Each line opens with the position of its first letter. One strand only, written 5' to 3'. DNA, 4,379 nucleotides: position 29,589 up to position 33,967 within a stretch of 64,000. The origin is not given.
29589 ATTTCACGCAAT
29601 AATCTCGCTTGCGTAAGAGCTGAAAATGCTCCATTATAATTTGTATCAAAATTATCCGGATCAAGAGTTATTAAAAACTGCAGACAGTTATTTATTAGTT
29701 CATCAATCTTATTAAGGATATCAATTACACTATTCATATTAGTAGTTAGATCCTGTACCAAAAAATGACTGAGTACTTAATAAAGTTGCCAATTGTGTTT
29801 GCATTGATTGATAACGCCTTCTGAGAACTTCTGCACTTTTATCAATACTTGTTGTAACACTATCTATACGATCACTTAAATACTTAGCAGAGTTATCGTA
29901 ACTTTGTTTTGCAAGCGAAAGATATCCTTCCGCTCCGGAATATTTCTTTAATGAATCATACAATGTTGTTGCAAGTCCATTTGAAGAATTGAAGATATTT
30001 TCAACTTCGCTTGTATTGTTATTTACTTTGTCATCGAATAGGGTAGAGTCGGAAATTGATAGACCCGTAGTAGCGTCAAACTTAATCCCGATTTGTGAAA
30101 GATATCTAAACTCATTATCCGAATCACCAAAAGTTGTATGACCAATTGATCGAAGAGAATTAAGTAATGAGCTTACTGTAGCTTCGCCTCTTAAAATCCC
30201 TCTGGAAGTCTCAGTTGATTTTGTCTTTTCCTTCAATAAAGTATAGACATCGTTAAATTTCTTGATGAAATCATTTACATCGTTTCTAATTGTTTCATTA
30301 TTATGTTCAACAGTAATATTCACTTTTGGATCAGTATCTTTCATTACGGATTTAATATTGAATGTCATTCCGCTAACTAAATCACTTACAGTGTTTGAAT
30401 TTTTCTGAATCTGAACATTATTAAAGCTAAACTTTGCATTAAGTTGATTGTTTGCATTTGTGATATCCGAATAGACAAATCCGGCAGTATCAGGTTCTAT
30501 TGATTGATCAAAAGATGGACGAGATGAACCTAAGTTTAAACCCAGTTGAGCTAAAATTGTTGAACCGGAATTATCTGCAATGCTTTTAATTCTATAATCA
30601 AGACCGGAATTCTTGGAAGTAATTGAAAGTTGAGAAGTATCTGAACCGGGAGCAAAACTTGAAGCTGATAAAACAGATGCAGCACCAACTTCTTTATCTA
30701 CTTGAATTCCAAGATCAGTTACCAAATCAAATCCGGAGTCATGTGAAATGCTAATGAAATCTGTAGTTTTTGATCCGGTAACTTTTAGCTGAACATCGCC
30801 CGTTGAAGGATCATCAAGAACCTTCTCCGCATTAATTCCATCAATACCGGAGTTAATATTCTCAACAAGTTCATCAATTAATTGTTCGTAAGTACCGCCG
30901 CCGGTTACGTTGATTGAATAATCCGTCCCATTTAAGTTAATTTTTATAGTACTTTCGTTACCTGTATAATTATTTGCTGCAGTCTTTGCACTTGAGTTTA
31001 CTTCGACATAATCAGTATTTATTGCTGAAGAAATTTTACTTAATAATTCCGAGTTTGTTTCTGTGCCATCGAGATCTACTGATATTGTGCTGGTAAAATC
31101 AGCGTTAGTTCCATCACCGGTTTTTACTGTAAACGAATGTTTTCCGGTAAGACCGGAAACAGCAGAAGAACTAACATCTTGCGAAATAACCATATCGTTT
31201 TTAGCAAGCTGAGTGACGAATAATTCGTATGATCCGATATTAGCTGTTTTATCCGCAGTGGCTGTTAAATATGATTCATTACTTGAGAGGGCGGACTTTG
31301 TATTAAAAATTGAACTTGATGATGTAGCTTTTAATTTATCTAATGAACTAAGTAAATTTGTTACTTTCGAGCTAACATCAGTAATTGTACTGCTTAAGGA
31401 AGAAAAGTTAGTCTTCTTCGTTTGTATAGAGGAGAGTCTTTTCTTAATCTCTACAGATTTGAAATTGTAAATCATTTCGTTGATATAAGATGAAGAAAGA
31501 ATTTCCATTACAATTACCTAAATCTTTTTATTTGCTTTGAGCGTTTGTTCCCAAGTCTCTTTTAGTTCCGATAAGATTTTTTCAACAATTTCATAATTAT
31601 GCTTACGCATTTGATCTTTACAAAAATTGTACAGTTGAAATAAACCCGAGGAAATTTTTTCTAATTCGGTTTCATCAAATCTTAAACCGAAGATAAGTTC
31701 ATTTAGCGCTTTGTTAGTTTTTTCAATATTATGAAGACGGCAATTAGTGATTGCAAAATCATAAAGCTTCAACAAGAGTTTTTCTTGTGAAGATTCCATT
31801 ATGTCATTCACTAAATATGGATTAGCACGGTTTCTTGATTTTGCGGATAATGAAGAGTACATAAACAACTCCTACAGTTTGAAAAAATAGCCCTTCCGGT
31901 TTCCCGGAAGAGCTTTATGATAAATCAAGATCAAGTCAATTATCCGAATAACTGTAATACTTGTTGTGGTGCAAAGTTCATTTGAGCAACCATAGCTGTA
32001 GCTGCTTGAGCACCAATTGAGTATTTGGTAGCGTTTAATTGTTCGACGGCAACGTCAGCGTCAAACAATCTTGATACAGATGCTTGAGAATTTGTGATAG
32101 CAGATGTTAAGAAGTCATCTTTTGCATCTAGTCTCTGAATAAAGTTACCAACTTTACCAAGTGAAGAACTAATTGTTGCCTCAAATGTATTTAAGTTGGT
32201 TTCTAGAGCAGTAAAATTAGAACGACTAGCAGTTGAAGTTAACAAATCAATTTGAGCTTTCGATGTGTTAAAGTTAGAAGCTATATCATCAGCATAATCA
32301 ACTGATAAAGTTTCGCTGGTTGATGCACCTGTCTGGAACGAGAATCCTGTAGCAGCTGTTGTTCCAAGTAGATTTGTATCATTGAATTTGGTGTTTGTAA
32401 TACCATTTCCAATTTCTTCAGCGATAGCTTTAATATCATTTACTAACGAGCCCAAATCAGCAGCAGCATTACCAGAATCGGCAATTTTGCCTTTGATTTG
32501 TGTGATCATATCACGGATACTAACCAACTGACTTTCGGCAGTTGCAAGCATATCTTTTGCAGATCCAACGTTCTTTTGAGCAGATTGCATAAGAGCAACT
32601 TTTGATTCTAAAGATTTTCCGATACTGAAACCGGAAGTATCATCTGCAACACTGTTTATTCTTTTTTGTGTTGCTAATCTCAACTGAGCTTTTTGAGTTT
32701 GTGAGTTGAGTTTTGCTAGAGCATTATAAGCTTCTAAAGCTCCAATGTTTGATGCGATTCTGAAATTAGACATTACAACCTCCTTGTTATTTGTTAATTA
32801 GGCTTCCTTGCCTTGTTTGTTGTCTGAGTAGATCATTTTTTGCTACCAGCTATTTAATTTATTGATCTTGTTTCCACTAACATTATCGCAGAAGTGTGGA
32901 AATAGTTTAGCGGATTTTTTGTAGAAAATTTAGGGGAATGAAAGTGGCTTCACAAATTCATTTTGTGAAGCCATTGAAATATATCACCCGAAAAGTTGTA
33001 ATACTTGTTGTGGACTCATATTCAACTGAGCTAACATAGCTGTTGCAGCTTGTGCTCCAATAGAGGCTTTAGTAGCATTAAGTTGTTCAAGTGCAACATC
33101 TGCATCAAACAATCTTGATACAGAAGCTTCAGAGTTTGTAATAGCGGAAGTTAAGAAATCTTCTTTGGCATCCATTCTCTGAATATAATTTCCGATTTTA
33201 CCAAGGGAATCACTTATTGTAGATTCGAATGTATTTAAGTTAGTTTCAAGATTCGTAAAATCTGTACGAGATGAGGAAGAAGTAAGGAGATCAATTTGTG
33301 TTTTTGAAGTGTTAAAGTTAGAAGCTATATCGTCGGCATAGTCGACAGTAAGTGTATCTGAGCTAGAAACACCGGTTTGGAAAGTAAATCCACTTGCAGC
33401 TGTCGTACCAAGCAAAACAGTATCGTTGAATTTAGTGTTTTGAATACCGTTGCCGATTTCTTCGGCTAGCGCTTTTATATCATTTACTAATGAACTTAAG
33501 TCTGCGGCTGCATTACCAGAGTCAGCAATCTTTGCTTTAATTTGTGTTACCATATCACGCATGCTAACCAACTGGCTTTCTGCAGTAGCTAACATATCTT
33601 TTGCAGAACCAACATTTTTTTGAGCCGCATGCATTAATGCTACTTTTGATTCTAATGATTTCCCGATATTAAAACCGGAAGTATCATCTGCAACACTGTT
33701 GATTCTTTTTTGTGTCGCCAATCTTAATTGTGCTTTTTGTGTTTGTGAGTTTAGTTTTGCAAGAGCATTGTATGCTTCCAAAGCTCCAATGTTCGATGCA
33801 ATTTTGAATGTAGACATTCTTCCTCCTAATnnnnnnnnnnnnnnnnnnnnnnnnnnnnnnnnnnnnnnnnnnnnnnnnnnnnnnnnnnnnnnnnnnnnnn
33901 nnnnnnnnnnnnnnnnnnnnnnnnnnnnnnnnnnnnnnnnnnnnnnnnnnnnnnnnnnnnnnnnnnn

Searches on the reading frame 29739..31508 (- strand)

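Call 103: search_protein_families(library=pfam, proteins=[window:29739-31508:-], max_evalue=0.01)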
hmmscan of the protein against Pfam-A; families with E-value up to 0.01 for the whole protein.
window:29739-31508:- (589 aa): 2 families
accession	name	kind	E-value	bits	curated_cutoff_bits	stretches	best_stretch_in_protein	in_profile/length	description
PF07195.17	FliD_C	-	1.7e-41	142.6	25.4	1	357-572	3-230/236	Flagellar hook-associated protein 2 C-terminus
PF02465.23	FliD_N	-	4.6e-13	50.1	24.8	1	9-105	5-97/97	Flagellar hook-associated protein 2 N-terminus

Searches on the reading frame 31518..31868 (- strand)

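Call 25: search_protein_families(library=ncbifam, proteins=[window:31518-31868:-], max_evalue=0.001)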
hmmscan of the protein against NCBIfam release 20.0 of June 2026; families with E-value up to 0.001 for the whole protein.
window:31518-31868:- (116 aa): 0 families

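Call 103: search_protein_families(library=pfam, proteins=[window:31518-31868:-], max_evalue=0.01)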
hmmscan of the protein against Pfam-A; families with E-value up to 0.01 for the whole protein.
window:31518-31868:- (116 aa): 2 families
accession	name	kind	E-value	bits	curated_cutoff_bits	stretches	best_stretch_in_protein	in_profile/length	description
PF02561.19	FliS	-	7.9e-09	36.2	26.7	1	16-108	2-113/115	Flagellar protein FliS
PF20302.4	HisK-N-like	-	0.0089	16.7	27.8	0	26-91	44-105/132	HisK-N-like globin domain of the ASK signalosome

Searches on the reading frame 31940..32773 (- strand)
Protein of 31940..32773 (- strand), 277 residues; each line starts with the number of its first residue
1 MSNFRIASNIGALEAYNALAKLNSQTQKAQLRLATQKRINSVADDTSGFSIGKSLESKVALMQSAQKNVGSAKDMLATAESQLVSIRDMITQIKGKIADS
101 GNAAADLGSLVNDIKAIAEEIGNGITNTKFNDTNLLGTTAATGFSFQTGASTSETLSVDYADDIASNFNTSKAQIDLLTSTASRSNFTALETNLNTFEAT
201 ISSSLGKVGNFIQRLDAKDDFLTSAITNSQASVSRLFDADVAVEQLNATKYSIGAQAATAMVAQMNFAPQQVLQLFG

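Call 4: search_protein_families(library=pfam, proteins=[window:31940-32773:-], max_evalue=0.01)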
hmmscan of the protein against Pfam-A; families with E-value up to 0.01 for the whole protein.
window:31940-32773:- (277 aa): 3 families
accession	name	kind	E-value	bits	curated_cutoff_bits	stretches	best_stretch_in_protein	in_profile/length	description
PF00669.25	Flagellin_N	-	7.3e-15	55.7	26.6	1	6-137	1-135/139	Bacterial flagellin N-terminal helical region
PF00700.27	Flagellin_C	-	2.5e-12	47.4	23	1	200-276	10-86/86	Bacterial flagellin C-terminal helical region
PF23067.1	MG280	-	0.0029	17.6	27.4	1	141-220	29-105/259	Uncharacterised protein MG280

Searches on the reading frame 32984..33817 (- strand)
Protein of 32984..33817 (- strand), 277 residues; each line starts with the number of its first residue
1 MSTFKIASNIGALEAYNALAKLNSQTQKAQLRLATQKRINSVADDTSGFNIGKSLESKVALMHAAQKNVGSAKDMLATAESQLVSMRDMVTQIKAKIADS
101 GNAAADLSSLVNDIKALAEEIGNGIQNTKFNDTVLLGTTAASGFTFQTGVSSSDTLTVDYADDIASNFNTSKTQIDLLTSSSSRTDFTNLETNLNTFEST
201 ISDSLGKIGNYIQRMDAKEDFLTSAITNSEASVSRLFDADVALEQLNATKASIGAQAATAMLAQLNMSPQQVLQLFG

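Call 4: search_protein_families(library=pfam, proteins=[window:32984-33817:-], max_evalue=0.01)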
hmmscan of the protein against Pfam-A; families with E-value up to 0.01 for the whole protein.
window:32984-33817:- (277 aa): 3 families
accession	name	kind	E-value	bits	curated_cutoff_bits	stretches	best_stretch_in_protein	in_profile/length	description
PF00669.25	Flagellin_N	-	8.8e-16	58.7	26.6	1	6-137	1-135/139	Bacterial flagellin N-terminal helical region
PF00700.27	Flagellin_C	-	2.9e-12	47.2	23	1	201-276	11-86/86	Bacterial flagellin C-terminal helical region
PF23067.1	MG280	-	0.0068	16.4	27.4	1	154-220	39-105/259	Uncharacterised protein MG280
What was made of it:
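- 32984..33817 (-): Flagellin 1 (277 aa). AGGAGG ribosome-binding site and only 13 nt after the GT2-TPR stop. Pfam Flagellin_N and Flagellin_C (call 4).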
